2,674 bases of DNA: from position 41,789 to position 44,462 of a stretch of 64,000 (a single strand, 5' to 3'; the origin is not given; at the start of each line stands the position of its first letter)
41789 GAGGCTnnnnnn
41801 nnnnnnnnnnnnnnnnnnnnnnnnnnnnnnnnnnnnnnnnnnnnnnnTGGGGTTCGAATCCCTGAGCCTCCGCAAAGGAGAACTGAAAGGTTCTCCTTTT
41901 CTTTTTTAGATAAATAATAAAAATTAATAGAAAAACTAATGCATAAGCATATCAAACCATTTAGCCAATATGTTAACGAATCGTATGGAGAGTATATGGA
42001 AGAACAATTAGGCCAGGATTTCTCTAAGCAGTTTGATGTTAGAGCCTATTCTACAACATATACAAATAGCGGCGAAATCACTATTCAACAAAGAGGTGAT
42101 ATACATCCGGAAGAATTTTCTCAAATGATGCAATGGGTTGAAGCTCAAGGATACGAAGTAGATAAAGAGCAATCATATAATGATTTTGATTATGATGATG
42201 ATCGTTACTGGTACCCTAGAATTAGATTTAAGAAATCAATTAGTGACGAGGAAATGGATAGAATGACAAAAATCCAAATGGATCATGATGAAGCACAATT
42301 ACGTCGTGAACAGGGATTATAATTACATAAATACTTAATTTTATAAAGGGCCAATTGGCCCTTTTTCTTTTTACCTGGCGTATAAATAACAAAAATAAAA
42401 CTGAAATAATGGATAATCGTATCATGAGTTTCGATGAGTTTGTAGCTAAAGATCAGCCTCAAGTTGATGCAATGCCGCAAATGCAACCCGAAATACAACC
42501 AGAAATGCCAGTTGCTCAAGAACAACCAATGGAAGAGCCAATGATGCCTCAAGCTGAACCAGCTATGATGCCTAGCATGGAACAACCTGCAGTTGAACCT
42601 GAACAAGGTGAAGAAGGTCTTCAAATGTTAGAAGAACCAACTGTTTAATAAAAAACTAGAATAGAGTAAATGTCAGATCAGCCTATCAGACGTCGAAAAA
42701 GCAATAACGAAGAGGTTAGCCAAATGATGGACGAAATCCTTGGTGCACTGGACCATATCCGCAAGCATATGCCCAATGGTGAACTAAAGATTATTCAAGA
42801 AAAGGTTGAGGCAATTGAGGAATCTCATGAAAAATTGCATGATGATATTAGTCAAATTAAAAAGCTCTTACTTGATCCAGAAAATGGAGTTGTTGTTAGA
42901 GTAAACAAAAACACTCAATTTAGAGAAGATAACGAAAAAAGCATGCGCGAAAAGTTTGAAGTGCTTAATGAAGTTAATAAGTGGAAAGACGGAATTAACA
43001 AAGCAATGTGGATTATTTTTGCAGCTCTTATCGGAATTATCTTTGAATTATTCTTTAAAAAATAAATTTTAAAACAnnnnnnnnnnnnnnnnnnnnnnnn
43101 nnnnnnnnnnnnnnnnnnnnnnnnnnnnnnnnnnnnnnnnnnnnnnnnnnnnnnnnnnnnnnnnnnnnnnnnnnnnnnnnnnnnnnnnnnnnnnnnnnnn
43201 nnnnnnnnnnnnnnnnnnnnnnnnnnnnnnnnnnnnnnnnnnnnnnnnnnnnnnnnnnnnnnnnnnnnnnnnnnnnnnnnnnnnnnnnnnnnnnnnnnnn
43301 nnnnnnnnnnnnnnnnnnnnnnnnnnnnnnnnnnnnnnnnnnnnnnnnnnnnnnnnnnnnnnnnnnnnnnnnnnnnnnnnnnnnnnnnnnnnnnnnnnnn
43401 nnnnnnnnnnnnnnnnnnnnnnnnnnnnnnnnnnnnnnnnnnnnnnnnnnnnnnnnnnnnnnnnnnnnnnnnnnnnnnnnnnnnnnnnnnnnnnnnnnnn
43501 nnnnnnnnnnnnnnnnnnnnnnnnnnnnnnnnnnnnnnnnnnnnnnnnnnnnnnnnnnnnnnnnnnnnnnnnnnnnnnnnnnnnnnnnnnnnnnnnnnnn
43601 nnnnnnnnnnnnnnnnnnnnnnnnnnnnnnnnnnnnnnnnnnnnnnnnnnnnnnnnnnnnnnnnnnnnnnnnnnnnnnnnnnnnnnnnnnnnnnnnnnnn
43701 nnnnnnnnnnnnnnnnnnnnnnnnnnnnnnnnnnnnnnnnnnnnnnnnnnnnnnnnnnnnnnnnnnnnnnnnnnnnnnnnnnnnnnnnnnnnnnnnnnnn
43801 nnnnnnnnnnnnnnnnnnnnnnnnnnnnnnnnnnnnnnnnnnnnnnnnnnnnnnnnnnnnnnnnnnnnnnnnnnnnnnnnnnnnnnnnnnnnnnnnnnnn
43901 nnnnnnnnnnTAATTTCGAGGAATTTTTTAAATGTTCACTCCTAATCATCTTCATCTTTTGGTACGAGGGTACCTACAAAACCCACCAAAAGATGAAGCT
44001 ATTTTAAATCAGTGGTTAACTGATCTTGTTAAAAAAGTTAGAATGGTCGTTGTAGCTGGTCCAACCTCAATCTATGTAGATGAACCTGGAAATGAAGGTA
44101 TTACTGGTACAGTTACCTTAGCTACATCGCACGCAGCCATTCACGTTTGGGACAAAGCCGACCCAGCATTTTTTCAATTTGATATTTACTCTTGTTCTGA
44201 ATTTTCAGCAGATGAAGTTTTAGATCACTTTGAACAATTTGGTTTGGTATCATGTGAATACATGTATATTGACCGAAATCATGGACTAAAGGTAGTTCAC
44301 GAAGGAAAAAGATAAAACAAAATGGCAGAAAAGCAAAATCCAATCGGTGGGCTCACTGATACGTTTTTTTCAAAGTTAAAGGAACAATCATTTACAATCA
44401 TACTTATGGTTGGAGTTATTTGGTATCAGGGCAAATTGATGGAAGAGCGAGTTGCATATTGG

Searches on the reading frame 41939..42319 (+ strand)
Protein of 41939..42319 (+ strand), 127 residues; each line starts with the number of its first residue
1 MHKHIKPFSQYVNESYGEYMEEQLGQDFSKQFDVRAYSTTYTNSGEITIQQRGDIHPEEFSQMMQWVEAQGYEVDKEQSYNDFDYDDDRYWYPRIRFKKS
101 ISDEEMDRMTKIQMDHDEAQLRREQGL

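Call 39: search_protein_families(library=pfam, proteins=[window:41939-42319:+], max_evalue=0.01)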
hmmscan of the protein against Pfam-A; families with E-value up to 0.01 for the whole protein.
window:41939-42319:+ (127 aa): 1 family
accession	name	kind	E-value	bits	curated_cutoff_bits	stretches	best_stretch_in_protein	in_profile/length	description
PF11192.13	DUF2977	-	0.0017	18.8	21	1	19-50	26-54/61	Protein of unknown function (DUF2977)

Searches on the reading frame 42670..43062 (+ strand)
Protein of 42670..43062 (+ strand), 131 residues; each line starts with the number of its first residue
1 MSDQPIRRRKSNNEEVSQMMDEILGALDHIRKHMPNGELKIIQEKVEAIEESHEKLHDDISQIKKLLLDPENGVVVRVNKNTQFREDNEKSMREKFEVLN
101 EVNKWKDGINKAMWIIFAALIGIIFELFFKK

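Call 39: search_protein_families(library=pfam, proteins=[window:42670-43062:+], max_evalue=0.01)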
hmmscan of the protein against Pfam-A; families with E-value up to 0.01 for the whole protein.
window:42670-43062:+ (131 aa): 1 family
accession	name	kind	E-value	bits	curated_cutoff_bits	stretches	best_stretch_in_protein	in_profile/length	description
PF05859.17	Mis12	-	0.0029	17.8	25.7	1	6-93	138-218/231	Mis12 protein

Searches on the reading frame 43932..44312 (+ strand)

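Call 39: search_protein_families(library=pfam, proteins=[window:43932-44312:+], max_evalue=0.01)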
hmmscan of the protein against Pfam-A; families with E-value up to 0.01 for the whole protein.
window:43932-44312:+ (127 aa): 1 family
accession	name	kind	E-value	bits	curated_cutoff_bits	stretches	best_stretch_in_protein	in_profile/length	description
PF02675.21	AdoMet_dc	-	1.6e-11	44.9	25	1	20-115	15-106/107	S-adenosylmethionine decarboxylase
